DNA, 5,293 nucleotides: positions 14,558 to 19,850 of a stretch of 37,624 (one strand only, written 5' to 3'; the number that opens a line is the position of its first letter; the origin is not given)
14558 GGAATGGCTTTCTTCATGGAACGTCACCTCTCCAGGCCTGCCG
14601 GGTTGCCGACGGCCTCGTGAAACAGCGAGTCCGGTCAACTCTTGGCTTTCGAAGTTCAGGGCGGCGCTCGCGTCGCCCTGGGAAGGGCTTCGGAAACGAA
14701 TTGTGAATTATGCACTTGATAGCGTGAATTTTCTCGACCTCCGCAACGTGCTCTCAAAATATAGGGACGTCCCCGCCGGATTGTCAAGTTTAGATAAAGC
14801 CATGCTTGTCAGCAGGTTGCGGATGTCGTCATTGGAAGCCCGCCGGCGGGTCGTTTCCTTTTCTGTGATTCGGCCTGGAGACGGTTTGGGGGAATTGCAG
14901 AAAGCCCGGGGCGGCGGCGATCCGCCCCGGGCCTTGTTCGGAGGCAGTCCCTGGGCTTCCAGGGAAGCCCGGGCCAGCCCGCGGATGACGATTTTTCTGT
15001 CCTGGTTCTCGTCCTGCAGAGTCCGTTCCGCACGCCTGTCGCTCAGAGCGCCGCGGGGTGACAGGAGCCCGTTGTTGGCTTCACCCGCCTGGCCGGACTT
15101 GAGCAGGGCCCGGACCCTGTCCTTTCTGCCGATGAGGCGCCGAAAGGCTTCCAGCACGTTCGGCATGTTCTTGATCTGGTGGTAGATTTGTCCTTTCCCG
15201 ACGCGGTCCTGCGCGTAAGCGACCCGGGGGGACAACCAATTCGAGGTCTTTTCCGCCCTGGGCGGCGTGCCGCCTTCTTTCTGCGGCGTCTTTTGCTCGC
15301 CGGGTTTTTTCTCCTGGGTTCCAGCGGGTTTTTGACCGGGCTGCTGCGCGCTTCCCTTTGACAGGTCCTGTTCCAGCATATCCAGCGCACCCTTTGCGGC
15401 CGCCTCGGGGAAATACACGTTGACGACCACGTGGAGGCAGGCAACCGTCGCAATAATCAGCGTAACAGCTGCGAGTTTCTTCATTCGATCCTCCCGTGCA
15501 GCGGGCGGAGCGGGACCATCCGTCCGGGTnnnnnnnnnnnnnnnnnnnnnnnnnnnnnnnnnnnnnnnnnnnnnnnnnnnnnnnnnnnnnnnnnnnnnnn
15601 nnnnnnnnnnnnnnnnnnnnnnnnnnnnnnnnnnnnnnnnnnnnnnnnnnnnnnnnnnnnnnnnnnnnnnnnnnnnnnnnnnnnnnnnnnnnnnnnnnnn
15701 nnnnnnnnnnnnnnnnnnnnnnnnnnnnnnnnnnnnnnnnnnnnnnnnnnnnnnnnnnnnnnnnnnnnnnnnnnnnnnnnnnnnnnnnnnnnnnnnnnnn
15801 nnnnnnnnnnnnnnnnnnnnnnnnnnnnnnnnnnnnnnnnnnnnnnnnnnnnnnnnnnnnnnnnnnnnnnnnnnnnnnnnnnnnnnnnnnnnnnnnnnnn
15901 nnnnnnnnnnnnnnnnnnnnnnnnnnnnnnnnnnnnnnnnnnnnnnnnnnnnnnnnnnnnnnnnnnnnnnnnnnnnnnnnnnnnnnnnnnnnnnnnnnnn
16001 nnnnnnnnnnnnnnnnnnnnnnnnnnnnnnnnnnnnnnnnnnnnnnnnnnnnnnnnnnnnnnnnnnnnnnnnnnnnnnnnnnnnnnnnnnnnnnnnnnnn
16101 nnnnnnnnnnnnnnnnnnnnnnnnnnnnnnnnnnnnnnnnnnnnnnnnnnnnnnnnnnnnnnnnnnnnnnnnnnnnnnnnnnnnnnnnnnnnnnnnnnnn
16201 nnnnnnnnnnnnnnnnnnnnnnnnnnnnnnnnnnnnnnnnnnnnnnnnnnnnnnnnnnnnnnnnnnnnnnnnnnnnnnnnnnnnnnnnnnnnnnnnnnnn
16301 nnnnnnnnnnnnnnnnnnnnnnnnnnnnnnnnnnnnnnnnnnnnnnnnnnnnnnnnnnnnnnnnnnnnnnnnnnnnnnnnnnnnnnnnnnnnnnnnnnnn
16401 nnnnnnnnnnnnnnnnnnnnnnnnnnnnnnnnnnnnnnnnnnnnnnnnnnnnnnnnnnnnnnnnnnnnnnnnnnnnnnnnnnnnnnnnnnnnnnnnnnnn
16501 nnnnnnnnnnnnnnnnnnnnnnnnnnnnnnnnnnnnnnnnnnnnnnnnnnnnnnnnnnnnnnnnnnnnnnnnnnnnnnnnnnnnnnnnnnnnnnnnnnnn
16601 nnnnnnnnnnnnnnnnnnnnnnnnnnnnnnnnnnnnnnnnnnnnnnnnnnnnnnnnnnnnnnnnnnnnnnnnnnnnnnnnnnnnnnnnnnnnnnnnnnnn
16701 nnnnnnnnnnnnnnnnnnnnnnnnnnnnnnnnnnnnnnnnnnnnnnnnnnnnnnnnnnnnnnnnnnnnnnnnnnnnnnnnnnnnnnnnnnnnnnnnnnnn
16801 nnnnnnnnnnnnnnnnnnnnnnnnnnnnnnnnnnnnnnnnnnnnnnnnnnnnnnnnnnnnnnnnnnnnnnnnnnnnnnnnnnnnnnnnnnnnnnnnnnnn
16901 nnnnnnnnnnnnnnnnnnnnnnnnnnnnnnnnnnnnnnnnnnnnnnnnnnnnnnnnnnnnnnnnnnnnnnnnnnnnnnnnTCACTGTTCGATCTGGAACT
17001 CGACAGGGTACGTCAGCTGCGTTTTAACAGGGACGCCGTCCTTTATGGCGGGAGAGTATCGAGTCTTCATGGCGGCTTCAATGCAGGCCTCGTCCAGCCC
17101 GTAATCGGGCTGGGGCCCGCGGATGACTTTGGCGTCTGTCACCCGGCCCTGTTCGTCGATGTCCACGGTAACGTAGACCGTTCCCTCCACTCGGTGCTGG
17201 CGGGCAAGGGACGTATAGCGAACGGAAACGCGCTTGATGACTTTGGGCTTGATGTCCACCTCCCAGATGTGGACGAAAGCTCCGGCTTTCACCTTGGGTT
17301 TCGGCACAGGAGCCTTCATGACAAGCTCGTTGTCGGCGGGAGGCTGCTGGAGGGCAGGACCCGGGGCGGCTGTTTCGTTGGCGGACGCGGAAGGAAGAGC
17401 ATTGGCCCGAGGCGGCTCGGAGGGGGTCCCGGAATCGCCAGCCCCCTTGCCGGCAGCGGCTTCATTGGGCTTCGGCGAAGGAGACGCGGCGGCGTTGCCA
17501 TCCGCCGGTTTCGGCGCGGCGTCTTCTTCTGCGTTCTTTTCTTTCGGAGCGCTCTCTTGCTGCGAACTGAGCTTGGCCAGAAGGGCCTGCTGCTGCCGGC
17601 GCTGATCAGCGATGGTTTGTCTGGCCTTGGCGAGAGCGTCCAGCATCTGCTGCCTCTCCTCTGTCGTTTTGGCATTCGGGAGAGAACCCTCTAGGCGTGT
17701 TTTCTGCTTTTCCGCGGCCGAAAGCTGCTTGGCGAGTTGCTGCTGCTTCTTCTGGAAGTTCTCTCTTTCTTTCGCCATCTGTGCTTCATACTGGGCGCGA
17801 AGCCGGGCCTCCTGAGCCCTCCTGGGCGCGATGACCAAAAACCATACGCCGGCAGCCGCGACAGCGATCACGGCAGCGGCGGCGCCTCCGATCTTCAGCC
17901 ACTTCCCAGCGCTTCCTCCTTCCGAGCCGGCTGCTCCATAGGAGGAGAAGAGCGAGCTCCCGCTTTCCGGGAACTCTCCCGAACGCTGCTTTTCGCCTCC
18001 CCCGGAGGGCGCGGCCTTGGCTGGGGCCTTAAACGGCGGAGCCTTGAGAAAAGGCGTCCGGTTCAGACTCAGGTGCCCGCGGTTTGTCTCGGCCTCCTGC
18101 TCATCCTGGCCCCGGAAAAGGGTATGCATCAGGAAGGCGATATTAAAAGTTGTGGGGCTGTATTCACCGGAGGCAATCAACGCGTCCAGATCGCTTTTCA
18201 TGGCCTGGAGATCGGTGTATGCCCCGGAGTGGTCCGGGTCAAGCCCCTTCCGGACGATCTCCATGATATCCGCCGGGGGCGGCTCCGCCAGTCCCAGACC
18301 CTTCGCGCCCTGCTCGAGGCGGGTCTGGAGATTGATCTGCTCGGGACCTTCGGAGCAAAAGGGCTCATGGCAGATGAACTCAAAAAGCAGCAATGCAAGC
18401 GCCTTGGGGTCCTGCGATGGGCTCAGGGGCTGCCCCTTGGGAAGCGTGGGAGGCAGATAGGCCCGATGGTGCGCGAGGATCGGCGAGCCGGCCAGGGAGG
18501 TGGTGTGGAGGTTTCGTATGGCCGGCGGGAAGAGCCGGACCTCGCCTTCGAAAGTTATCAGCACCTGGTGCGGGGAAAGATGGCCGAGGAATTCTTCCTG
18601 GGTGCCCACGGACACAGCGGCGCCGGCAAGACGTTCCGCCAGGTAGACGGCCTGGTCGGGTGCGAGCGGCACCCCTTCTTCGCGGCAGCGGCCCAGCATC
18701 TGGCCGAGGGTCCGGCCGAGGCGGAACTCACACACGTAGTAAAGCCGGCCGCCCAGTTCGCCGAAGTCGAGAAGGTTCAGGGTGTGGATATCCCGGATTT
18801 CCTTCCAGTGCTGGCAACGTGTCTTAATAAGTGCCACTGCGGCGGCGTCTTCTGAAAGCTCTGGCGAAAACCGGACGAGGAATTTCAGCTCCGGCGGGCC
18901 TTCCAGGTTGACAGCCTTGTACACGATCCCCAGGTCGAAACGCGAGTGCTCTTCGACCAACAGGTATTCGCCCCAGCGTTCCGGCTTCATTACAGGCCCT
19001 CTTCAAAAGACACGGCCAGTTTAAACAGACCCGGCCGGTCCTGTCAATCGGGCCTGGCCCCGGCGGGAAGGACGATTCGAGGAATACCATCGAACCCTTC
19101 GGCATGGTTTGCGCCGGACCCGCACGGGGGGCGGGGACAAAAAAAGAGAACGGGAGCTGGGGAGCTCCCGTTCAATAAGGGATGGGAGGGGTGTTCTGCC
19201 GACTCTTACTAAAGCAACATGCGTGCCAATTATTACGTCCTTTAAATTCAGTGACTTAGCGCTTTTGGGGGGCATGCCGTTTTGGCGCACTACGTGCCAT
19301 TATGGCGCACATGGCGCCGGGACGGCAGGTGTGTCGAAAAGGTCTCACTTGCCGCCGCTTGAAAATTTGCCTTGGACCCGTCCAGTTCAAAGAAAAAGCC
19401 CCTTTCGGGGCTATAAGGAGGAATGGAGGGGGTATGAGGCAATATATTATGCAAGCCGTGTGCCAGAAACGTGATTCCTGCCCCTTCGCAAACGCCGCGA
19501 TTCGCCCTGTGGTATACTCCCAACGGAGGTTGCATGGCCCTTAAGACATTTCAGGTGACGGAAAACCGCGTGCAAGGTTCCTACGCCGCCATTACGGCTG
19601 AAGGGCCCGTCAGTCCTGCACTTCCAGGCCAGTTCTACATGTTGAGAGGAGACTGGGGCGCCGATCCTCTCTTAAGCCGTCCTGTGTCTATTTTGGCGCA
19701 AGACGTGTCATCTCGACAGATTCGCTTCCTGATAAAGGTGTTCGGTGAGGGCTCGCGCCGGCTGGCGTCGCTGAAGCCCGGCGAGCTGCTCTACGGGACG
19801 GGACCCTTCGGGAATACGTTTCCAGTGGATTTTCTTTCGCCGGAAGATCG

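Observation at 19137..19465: Two tandem sigma54 promoter-to-terminator minigenes: candidate paralogous anti-Shine-Dalgarno small RNAs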

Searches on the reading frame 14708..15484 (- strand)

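Call 10: search_protein_families(library=pfam, proteins=[window:14708-15484:-])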
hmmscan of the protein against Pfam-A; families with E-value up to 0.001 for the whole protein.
window:14708-15484:- (258 aa): 1 family
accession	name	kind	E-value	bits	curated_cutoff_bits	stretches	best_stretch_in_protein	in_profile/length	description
PF07027.17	DUF1318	-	0.0006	20.7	27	0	123-173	7-56/92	Protein of unknown function (DUF1318)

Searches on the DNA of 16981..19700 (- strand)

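Call 4: search_rna_families(source=window, start=18800, end=19700, threshold=evalue, max_evalue=10, show_alignments=3)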
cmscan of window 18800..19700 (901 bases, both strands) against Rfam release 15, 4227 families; matches with E-value up to 10: 8.
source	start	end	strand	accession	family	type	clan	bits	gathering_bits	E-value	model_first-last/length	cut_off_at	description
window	19139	19207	-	RF02344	ar14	Gene; sRNA;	-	17.5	58.8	0.88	1-123/123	no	Alphaproteobacterial ar14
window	19384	19416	+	RF01366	CRISPR-DR53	Gene; CRISPR;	-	16.4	45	5.8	1-37/37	no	CRISPR RNA direct repeat element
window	19091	19164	+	RF02248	Six3os1_3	Gene; lncRNA;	-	16.2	40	0.14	1-75/75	no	Six3os1 conserved region 3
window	19140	19179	-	RF00638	MIR159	Gene; miRNA;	-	15.9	74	0.69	1-196/196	no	MIR159 microRNA precursor family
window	19392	19436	+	RF00032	Histone3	Cis-reg;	-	15.2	34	0.67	1-46/46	no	Histone 3' UTR stem-loop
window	19527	19553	-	RF00999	mir-924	Gene; miRNA;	-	14.9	70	7.2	11-41/51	no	mir-924 microRNA precursor family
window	19131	19220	-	RF01719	Pseudomon-1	Gene; sRNA;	-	13.9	50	7.7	1-116/116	no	Pseudomon-1/ErsA RNA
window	19148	19173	-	RF02232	sX13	Gene; sRNA;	-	13.1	50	9.8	45-74/115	no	Xanthomonadaceae sRNA sX13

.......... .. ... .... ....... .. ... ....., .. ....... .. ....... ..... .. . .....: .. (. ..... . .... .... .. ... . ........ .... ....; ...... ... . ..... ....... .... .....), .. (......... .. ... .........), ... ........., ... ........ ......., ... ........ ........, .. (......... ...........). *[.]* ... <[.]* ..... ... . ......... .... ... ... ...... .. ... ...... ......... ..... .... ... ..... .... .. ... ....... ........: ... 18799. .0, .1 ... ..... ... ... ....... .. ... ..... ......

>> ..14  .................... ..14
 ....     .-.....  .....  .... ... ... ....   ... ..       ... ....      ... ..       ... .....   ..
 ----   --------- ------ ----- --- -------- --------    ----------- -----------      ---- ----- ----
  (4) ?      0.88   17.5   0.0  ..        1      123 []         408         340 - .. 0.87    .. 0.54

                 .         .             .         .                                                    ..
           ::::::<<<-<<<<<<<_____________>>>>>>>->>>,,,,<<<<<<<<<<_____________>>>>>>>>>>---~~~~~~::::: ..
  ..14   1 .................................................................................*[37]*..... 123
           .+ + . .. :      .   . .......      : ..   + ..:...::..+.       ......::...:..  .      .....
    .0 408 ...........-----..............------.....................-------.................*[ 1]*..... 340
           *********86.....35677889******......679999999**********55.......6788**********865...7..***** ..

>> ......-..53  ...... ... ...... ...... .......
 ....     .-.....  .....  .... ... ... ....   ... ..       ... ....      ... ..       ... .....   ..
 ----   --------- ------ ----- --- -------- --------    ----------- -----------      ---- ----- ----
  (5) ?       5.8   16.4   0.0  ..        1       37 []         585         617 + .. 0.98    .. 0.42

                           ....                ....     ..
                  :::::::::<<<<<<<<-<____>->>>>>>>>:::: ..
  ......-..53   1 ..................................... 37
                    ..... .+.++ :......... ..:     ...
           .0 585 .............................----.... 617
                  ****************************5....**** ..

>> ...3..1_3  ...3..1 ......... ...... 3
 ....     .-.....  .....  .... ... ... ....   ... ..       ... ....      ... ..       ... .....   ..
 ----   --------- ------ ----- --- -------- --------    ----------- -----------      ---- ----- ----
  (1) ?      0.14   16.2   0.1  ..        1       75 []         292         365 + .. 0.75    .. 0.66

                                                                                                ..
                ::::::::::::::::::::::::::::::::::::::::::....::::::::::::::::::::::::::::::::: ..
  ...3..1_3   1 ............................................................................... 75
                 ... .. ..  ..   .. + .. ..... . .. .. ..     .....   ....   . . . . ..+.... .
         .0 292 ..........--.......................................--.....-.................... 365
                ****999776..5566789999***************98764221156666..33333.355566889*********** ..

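Call 51: search_rna_families(sources=[L001, L007, L010, L013, L014, L083, L085, L087, L088, L090, L094, L095, L097, L098, L099], threshold=gathering)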
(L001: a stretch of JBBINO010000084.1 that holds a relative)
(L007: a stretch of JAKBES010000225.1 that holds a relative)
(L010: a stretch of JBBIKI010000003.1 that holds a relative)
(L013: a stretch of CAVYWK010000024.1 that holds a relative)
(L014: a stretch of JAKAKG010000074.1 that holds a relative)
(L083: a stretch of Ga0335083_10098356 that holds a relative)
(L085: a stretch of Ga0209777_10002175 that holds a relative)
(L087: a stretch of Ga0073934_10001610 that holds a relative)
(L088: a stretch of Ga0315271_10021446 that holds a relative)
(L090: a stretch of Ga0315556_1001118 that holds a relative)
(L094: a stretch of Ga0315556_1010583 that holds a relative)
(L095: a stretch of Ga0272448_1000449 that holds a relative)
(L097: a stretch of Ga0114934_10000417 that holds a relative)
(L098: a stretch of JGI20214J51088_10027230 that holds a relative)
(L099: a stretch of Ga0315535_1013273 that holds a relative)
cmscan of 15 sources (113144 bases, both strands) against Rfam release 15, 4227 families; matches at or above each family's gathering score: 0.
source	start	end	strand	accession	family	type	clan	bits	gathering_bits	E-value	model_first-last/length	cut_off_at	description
